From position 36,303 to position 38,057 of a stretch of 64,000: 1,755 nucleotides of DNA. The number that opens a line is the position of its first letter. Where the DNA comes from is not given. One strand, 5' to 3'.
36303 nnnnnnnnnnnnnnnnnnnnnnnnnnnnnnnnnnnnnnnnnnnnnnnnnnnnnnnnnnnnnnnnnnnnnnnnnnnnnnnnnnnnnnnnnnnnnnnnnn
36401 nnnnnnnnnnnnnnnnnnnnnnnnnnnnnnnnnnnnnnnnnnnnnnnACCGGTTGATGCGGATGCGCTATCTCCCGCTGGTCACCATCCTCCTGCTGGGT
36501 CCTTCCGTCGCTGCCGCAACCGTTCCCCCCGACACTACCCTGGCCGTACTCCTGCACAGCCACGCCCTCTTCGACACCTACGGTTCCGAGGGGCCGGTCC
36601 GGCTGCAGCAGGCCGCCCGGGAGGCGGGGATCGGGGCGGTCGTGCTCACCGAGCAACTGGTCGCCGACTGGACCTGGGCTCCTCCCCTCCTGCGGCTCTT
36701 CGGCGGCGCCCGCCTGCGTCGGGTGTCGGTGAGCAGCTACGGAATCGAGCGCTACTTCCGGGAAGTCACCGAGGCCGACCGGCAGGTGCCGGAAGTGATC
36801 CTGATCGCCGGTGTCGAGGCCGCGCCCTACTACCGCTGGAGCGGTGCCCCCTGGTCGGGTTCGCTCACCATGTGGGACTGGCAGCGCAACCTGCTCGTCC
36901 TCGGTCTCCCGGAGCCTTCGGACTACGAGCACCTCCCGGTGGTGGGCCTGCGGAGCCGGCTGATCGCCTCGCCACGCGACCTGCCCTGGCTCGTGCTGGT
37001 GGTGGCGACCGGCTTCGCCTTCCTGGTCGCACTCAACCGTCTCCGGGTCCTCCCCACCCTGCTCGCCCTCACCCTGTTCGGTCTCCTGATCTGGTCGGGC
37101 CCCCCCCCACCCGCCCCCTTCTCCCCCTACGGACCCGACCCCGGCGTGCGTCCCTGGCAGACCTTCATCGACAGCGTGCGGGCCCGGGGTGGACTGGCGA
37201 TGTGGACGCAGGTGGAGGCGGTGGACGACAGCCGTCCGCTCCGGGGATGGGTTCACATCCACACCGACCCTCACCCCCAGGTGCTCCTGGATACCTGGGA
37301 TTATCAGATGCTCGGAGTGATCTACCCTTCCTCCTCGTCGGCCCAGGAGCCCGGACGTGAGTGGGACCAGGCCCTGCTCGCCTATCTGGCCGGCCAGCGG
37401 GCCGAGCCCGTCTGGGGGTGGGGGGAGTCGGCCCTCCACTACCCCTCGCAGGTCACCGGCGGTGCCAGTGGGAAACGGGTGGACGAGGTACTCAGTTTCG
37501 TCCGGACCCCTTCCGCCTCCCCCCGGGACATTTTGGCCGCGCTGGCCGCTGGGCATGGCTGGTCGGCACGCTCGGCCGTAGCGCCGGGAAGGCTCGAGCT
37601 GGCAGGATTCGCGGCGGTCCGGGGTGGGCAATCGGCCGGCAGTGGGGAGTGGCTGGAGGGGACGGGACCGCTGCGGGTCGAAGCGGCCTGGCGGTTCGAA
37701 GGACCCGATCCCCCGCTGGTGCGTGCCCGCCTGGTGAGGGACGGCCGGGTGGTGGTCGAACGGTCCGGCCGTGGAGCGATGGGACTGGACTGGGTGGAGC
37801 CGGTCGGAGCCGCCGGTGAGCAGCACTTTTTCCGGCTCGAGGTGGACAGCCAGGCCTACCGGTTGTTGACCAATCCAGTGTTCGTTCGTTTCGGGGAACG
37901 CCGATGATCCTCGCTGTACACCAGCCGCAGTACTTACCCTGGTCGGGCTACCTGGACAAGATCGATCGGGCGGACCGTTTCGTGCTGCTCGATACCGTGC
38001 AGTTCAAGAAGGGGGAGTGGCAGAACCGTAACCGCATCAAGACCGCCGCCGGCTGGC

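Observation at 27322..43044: Wzy-type polysaccharide locus carrying an ExeA-like ATPase, SPOR-tailed Wzc, exported PHP-like protein and HD-GYP protein: candidate undescribed export/assembly system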

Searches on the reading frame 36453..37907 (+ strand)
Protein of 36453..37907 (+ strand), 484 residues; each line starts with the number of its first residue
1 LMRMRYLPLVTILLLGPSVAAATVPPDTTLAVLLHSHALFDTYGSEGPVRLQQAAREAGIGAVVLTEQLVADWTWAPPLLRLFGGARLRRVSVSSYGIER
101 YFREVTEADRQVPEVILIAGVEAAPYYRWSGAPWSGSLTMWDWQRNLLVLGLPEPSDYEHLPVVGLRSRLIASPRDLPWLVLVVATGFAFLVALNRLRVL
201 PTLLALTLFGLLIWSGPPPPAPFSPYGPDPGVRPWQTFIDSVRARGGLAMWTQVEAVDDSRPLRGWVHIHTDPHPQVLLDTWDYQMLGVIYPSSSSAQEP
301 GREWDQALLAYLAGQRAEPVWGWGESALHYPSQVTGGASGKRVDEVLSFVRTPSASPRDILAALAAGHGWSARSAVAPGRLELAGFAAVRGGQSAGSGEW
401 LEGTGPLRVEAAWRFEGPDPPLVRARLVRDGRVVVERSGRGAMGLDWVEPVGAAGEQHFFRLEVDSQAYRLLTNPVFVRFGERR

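Call 3: search_protein_families(library=pfam, proteins=[window:36453-37907:+], max_evalue=0.01)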
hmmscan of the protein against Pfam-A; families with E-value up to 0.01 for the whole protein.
window:36453-37907:+ (484 aa): 0 families

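Call 5: search_protein_families(library=ncbifam, proteins=[window:36453-37907:+], max_evalue=0.001)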
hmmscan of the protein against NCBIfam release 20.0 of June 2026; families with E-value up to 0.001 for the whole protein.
window:36453-37907:+ (484 aa): 1 family
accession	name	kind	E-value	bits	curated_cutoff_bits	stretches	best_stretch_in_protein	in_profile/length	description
NF038032.1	CehA_McbA_metalo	domain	0.0007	19.1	80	0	344-478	187-314/315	CehA/McbA family metallohydrolase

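Call 14: find_homologous_proteins(query=window:36456-37904:+)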
Query window:36456-37904:+ (483 aa): 17 proteins with E <= 0.001 among 8000 candidates.
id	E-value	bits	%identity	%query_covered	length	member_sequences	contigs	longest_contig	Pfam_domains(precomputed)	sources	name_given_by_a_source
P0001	5.7e-288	974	90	100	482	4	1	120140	-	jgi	jgi:hypothetical protein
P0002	2.8e-286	968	89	100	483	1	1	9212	-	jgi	jgi:hypothetical protein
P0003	2.5e-179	615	62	97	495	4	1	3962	-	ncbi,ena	-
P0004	1.2e-140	488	53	93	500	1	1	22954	-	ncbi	-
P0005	6.6e-133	462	50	98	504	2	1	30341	-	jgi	-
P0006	1.5e-131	458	49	95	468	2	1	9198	-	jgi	-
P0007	1.0e-129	452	47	95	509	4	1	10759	-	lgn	-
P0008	9.6e-129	448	49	94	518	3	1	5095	-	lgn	-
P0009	4.0e-126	440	48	96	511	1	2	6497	-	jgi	-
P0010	1.6e-121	425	47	93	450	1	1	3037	-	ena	-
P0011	5.7e-121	423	48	94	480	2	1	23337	-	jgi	jgi:hypothetical protein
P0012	6.8e-121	423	48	93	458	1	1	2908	-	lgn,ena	-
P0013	5.5e-108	380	46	93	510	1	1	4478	-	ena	-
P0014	7.6e-97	343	44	89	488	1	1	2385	-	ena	-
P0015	6.0e-44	169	33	93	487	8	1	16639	PF02811.27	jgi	-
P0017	3.8e-25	107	30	90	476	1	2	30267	-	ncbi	-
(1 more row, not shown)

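Call 16: find_encoding_contigs(protein=P0001, flank=10000, max_places=2)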
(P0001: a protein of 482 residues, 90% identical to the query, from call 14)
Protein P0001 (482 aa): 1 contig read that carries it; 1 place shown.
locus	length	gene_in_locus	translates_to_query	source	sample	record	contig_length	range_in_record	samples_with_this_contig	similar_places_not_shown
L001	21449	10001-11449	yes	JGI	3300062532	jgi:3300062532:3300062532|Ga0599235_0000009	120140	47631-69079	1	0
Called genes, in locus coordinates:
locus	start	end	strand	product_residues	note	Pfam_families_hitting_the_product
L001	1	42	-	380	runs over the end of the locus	PF13439:Glyco_transf_4, PF13579:Glyco_trans_4_4, PF00534:Glycos_transf_1, PF13692:Glyco_trans_1_4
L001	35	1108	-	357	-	PF13439:Glyco_transf_4, PF13579:Glyco_trans_4_4, PF20706:GT4-conflict, PF00534:Glycos_transf_1, PF13692:Glyco_trans_1_4, PF13524:Glyco_trans_1_2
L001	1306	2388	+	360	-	PF02563:Poly_export, PF10531:SLBB, PF22461:SLBB_2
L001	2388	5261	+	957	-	PF13807:GNVR (weak), PF13614:AAA_31, PF05036:SPOR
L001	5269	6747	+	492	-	PF04932:Wzy_C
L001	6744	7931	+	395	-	PF13439:Glyco_transf_4 (weak), PF13579:Glyco_trans_4_4 (weak), PF20706:GT4-conflict, PF00534:Glycos_transf_1, PF13692:Glyco_trans_1_4, PF13524:Glyco_trans_1_2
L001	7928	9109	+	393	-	PF13439:Glyco_transf_4, PF13477:Glyco_trans_4_2, PF13579:Glyco_trans_4_4, PF20706:GT4-conflict, PF00534:Glycos_transf_1, PF13692:Glyco_trans_1_4, PF13524:Glyco_trans_1_2 (weak)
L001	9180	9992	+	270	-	PF25201:nSTAND6 (weak), PF13401:AAA_22, PF13173:AAA_14 (faint)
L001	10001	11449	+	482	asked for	-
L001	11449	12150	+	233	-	PF08889:WbqC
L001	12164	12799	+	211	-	PF02585:PIG-L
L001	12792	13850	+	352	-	PF01041:DegT_DnrJ_EryC1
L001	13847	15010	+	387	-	PF00953:Glycos_transf_4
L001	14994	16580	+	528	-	PF13487:HD_5, PF01966:HD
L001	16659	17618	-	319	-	PF13371:TPR_9 (faint), PF14559:TPR_19 (weak), PF13414:TPR_11 (weak), PF13432:TPR_16 (weak), PF25063:ARM_TT21_C (weak), PF14559:TPR_19 (weak), PF25064:ARM_TT21_5th, PF14559:TPR_19 (weak), +15 more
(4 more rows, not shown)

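Call 17: find_encoding_contigs(protein=P0004, flank=10000, max_places=2)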
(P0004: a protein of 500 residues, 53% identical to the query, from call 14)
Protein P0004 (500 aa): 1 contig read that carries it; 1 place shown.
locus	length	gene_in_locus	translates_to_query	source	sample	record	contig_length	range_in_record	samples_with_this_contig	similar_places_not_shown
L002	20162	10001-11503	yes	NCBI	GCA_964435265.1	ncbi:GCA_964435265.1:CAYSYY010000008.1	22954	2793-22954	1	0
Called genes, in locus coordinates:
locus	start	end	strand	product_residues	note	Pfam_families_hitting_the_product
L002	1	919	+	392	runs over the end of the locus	PF20706:GT4-conflict (weak), PF13439:Glyco_transf_4, PF13579:Glyco_trans_4_4, PF00534:Glycos_transf_1, PF13692:Glyco_trans_1_4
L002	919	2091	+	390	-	PF13439:Glyco_transf_4, PF13477:Glyco_trans_4_2, PF13579:Glyco_trans_4_4, PF20706:GT4-conflict, PF00534:Glycos_transf_1, PF13692:Glyco_trans_1_4, PF13524:Glyco_trans_1_2 (faint)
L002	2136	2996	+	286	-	PF13489:Methyltransf_23, PF13847:Methyltransf_31 (weak), PF08241:Methyltransf_11, PF08242:Methyltransf_12, PF13649:Methyltransf_25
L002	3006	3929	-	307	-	PF00535:Glycos_transf_2, PF13641:Glyco_tranf_2_3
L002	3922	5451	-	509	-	PF01943:Polysacc_synt, PF13440:Polysacc_synt_3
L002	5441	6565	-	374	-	PF13439:Glyco_transf_4, PF13579:Glyco_trans_4_4, PF20706:GT4-conflict, PF00534:Glycos_transf_1, PF13692:Glyco_trans_1_4, PF13524:Glyco_trans_1_2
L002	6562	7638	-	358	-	PF13439:Glyco_transf_4 (weak), PF13477:Glyco_trans_4_2, PF13579:Glyco_trans_4_4, PF00534:Glycos_transf_1, PF13692:Glyco_trans_1_4, PF13524:Glyco_trans_1_2 (weak)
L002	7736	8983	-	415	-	PF13439:Glyco_transf_4 (weak)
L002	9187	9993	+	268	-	PF25201:nSTAND6 (weak), PF13401:AAA_22, PF00004:AAA (weak)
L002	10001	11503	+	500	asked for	-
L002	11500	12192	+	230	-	PF08889:WbqC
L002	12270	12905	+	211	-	PF02585:PIG-L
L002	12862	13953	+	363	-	PF01041:DegT_DnrJ_EryC1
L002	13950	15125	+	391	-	PF00953:Glycos_transf_4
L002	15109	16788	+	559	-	PF13487:HD_5, PF01966:HD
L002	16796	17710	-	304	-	PF12895:ANAPC3 (weak), PF25062:ARM_TT21_N (faint), PF07719:TPR_2 (faint), PF13414:TPR_11 (weak), PF13432:TPR_16 (weak), PF00515:TPR_1 (weak), PF12895:ANAPC3 (weak), PF25064:ARM_TT21_5th, +14 more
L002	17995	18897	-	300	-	PF01619:Pro_dh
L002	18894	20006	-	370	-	PF01883:FeS_assembly_P, PF00142:Fer4_NifH (faint), PF01656:CbiA, PF02374:ArsA_ATPase (faint), PF09140:MipZ (weak), PF10609:ParA, PF13614:AAA_31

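Call 18: find_encoding_contigs(protein=P0005, flank=10000, max_places=2)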
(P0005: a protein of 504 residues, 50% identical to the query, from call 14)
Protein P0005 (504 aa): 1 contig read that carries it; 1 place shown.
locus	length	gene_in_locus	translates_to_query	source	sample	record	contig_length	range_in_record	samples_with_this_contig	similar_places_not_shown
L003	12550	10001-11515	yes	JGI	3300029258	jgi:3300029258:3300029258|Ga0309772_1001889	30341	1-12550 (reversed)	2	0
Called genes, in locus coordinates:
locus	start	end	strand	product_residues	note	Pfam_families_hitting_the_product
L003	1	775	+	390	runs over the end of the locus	PF13439:Glyco_transf_4, PF13477:Glyco_trans_4_2, PF13579:Glyco_trans_4_4, PF20706:GT4-conflict, PF00534:Glycos_transf_1, PF13692:Glyco_trans_1_4, PF13524:Glyco_trans_1_2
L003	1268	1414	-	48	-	-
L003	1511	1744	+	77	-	-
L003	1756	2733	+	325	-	PF04230:PS_pyruv_trans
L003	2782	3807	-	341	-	PF01075:Glyco_transf_9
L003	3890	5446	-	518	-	PF01943:Polysacc_synt, PF13440:Polysacc_synt_3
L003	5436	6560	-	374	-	PF13439:Glyco_transf_4, PF13579:Glyco_trans_4_4, PF20706:GT4-conflict, PF00534:Glycos_transf_1, PF13692:Glyco_trans_1_4, PF13524:Glyco_trans_1_2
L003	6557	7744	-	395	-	PF13477:Glyco_trans_4_2, PF13579:Glyco_trans_4_4, PF13439:Glyco_transf_4, PF00534:Glycos_transf_1, PF13692:Glyco_trans_1_4, PF13524:Glyco_trans_1_2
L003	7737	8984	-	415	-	PF13439:Glyco_transf_4, PF13579:Glyco_trans_4_4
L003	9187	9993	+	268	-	PF13401:AAA_22, PF00004:AAA (weak), PF09848:SLFN-g3_helicase (weak)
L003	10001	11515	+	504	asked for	-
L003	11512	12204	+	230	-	PF08889:WbqC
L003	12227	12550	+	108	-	?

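Call 19: find_encoding_contigs(protein=P0017, flank=10000, max_places=2)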
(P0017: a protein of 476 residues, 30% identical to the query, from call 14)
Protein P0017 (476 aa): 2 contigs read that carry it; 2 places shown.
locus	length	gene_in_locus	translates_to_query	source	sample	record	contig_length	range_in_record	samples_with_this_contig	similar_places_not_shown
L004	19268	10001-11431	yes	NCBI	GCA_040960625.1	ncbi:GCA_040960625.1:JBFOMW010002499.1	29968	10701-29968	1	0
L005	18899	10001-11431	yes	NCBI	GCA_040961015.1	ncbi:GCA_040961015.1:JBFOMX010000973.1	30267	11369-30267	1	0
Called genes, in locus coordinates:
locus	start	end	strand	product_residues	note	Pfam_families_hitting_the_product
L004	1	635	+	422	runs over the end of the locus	PF01566:Nramp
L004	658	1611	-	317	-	PF13484:Fer4_16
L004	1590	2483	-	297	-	PF00561:Abhydrolase_1, PF12146:Hydrolase_4, PF12697:Abhydrolase_6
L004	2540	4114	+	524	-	PF17239:DUF5312 (faint)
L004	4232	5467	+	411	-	PF13167:GTP-bdg_N, PF16360:GTP-bdg_M, PF03193:RsgA_GTPase (faint), PF00350:Dynamin_N (faint), PF01926:MMR_HSR1, PF19275:HflX_C (weak)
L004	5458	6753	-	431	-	PF07690:MFS_1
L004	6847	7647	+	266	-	PF00106:adh_short, PF08659:KR, PF23441:SDR, PF13561:adh_short_C2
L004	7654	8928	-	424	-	-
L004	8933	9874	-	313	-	PF02826:2-Hacid_dh_C (faint), PF03446:NAD_binding_2, PF03807:F420_oxidored (weak), PF14833:NAD_binding_11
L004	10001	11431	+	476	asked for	-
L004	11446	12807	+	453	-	PF13660:DUF4147, PF05161:MOFRL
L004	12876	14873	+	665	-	PF08269:dCache_2, PF17200:sCache_2, PF17201:Cache_3-Cache_2, PF02743:dCache_1 (weak), PF17201:Cache_3-Cache_2 (weak), PF00672:HAMP, PF02518:HATPase_c, PF13581:HATPase_c_2 (faint)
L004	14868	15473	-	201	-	PF00293:NUDIX, PF14815:NUDIX_4 (weak)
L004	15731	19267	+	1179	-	?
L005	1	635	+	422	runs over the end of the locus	PF01566:Nramp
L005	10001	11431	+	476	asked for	-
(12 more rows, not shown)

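Call 20: find_encoding_contigs(protein=P0015, flank=10000, max_places=2)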
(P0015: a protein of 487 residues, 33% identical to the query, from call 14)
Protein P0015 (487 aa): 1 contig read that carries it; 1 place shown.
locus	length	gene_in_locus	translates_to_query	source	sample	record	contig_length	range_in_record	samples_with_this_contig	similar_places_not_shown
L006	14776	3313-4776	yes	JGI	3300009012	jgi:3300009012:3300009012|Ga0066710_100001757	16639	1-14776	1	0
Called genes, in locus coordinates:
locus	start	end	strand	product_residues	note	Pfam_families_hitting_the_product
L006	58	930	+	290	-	PF13489:Methyltransf_23, PF13847:Methyltransf_31 (weak), PF08241:Methyltransf_11, PF08242:Methyltransf_12, PF13649:Methyltransf_25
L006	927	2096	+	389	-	PF01075:Glyco_transf_9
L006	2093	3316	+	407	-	PF13439:Glyco_transf_4, PF13579:Glyco_trans_4_4, PF00534:Glycos_transf_1, PF13692:Glyco_trans_1_4, PF20706:GT4-conflict (weak)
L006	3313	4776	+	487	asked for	PF02811:PHP (faint)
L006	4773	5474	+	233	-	PF08889:WbqC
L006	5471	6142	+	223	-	PF02585:PIG-L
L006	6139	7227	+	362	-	PF01041:DegT_DnrJ_EryC1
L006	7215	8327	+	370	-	PF00953:Glycos_transf_4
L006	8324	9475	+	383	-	PF13439:Glyco_transf_4, PF13579:Glyco_trans_4_4, PF20706:GT4-conflict, PF00534:Glycos_transf_1, PF13692:Glyco_trans_1_4, PF13524:Glyco_trans_1_2 (weak)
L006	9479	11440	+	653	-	PF13522:GATase_6, PF13537:GATase_7, PF00733:Asn_synthase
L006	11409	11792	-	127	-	PF00072:Response_reg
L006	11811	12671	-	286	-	PF01590:GAF, PF13185:GAF_2, PF13492:GAF_3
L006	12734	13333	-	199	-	PF01339:CheB_methylest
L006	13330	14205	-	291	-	PF13717:Zn_ribbon_4, PF13719:Zn_ribbon_5 (weak), PF00072:Response_reg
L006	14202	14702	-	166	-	PF01584:CheW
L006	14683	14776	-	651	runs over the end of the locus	?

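Call 21: find_encoding_contigs(protein=P0011, flank=10000, max_places=2)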
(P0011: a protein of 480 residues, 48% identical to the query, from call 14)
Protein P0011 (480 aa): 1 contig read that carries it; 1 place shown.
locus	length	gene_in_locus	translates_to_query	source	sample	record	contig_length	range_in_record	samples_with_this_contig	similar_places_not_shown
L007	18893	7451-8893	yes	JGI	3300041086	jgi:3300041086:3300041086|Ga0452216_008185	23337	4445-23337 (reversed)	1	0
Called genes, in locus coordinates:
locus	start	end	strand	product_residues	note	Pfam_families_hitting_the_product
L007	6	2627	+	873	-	PF13807:GNVR, PF13614:AAA_31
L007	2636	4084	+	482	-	PF04932:Wzy_C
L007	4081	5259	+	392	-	PF13439:Glyco_transf_4, PF13579:Glyco_trans_4_4, PF20706:GT4-conflict, PF00534:Glycos_transf_1, PF13692:Glyco_trans_1_4, PF13524:Glyco_trans_1_2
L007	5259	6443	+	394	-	PF13439:Glyco_transf_4, PF13477:Glyco_trans_4_2, PF13579:Glyco_trans_4_4, PF20706:GT4-conflict (weak), PF00534:Glycos_transf_1, PF13692:Glyco_trans_1_4, PF13524:Glyco_trans_1_2 (weak)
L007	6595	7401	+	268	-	PF25201:nSTAND6 (weak), PF13401:AAA_22, PF00004:AAA (faint)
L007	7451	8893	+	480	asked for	-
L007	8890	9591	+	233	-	PF08889:WbqC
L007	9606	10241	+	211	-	PF02585:PIG-L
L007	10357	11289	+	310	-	PF01041:DegT_DnrJ_EryC1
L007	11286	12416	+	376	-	PF00953:Glycos_transf_4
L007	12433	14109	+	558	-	PF13487:HD_5, PF01966:HD (weak)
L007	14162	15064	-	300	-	PF12895:ANAPC3 (weak), PF13432:TPR_16, PF14559:TPR_19, PF25062:ARM_TT21_N, PF25063:ARM_TT21_C, PF07719:TPR_2 (weak), PF25064:ARM_TT21_5th, PF13424:TPR_12 (weak), +17 more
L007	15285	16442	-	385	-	PF03435:Sacchrp_dh_NADP, PF16653:Sacchrp_dh_C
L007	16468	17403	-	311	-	PF01791:DeoC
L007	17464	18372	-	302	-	PF01619:Pro_dh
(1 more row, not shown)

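Call 28: predict_structure(alignment_id=A1)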
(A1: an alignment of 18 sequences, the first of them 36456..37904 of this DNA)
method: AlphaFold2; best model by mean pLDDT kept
length: 483 residues; sequences in the alignment: 18
mean_pLDDT: 89.4   pTM: 0.87
mean pLDDT of the five models: 89.4, 88.3, 88.0, 87.4, 87.4
residues with pLDDT >= 90: 342; 70-90: 106; 50-70: 10; < 50: 25
segments of 3 or more residues with pLDDT < 50: 1-24
pLDDT, mean of each block of 10 residues (from residue 1): 44 38 67 95 92 95 96 87 85 96 97 97 93 88 94 95 82 87 96 95 94 85 87 96 97 89 85 95 95 89 98 96 86 62 94 95 97 92 95 95 93 95 98 97 93 92 96 96 58
secondary structure, 60 per line:
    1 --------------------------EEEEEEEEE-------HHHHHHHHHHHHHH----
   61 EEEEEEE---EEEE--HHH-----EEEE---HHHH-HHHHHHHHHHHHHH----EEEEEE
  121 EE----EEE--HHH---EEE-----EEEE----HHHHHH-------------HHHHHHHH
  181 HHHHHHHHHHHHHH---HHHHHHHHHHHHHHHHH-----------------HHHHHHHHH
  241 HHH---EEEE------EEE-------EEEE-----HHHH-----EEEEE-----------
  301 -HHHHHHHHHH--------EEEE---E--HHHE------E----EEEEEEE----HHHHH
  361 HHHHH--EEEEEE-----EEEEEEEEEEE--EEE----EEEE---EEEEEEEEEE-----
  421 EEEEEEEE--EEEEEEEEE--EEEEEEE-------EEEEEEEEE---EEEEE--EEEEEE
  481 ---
elements in order: E27-35 H43-56 E61-67 E71-74 E85-88 H92-95 H97-110 E115-122 E127-129 E138-140 E146-149 H154-159 H173-194 H198-214 H232-243 E247-250 E257-259 E267-270 H276-279 E285-289 H302-311 E320-323 E345-351 H356-365 E368-373 E379-389 E392-394 E399-402 E406-415 E421-428 E431-439 E442-448 E456-464 E468-472 E475-480

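Call 33: fold_search(model_id=the predicted structure, library=pdb)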
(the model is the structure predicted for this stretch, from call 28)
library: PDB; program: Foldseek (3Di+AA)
matches with E <= 10: 1600; with E <= 0.001: 11
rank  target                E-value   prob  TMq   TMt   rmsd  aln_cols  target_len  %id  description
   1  3tp4_B                1.8e-04  0.95  0.15  0.15  20.6       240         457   13  Crystal Structure of engineered protein at the resolution 1.98A, Northeast Structural Genomics Consortium Target OR128 (released 2011-10-05)
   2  1ft3_A                3.2e-04  1.00  0.15  0.41   6.2       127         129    9  CRYSTAL STRUCTURE OF TRUNCATED RHOGDI K141A MUTANT (released 2001-05-02)
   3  1rho_C                3.6e-04  1.00  0.16  0.41   6.1       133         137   10  STRUCTURE OF RHO GUANINE NUCLEOTIDE DISSOCIATION INHIBITOR (released 1997-10-15)
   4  1ft0_A                5.1e-04  1.00  0.16  0.45   5.8       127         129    9  CRYSTAL STRUCTURE OF TRUNCATED HUMAN RHOGDI K113A MUTANT (released 2001-05-02)
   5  2r5o_B                5.4e-04  1.00  0.17  0.40   5.0       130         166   12  Crystal structure of the C-terminal domain of wzt (released 2007-12-25)
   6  4f38_B                5.8e-04  1.00  0.15  0.31   6.2       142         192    8  Crystal structure of geranylgeranylated RhoA in complex with RhoGDI in its active GPPNHP-bound form (released 2012-05-23)
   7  2r5o_A                6.9e-04  1.00  0.15  0.37   5.5       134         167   13  Crystal structure of the C-terminal domain of wzt (released 2007-12-25)
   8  1cc0_E                7.7e-04  1.00  0.16  0.36   5.9       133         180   10  CRYSTAL STRUCTURE OF THE RHOA.GDP-RHOGDI COMPLEX (released 2000-01-07)
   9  5fr1_B                8.2e-04  1.00  0.16  0.39   5.4       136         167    7  Double acetylated RhoGDI-alpha in complex with RhoA-GDP (released 2016-01-13)
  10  2n80_MODEL_1_B        9.2e-04  1.00  0.16  0.36   5.7       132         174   11  p75NTR DD:RhoGDI (released 2015-12-23)
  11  3gqq_E                9.7e-04  0.97  0.14  0.30   6.3       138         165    6  Crystal structure of the human retinal protein 4 (unc-119 homolog A). Northeast Structural Genomics Consortium target  (released 2009-04-07)
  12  2jhz_A                1.0e-03  0.99  0.15  0.39   6.1       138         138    9  CRYSTAL STRUCTURE OF RHOGDI E155S, E157S MUTANT (released 2007-05-08)
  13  9nem_D                1.0e-03  0.96  0.14  0.29   6.5       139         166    8  Structure of Unc119-Farnesylated peptide complex (released 2025-09-03)
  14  9nem_F                1.1e-03  0.99  0.15  0.35   5.9       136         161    7  Structure of Unc119-Farnesylated peptide complex (released 2025-09-03)
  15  6h6a_J                1.1e-03  0.97  0.14  0.31   6.4       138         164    6  Crystal structure of UNC119 in complex with LCK peptide (released 2018-09-26)
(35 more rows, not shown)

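Call 34: search_solved_structures(query=A1, max_evalue=10, show_alignments=2)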
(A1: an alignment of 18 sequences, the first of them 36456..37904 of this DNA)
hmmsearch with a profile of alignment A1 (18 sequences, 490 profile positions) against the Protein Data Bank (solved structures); distinct sequences matched with E-value up to 10: 2.
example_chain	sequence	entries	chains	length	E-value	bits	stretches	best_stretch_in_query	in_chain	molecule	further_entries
3e38_A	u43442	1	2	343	0.00039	22.2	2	35-75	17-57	two-domain protein containing predicted PHP-like metal-dependent phosphoesterase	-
3e0f_A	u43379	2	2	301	0.28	12.8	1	41-74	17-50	Putative Metal-dependent Phosphoesterase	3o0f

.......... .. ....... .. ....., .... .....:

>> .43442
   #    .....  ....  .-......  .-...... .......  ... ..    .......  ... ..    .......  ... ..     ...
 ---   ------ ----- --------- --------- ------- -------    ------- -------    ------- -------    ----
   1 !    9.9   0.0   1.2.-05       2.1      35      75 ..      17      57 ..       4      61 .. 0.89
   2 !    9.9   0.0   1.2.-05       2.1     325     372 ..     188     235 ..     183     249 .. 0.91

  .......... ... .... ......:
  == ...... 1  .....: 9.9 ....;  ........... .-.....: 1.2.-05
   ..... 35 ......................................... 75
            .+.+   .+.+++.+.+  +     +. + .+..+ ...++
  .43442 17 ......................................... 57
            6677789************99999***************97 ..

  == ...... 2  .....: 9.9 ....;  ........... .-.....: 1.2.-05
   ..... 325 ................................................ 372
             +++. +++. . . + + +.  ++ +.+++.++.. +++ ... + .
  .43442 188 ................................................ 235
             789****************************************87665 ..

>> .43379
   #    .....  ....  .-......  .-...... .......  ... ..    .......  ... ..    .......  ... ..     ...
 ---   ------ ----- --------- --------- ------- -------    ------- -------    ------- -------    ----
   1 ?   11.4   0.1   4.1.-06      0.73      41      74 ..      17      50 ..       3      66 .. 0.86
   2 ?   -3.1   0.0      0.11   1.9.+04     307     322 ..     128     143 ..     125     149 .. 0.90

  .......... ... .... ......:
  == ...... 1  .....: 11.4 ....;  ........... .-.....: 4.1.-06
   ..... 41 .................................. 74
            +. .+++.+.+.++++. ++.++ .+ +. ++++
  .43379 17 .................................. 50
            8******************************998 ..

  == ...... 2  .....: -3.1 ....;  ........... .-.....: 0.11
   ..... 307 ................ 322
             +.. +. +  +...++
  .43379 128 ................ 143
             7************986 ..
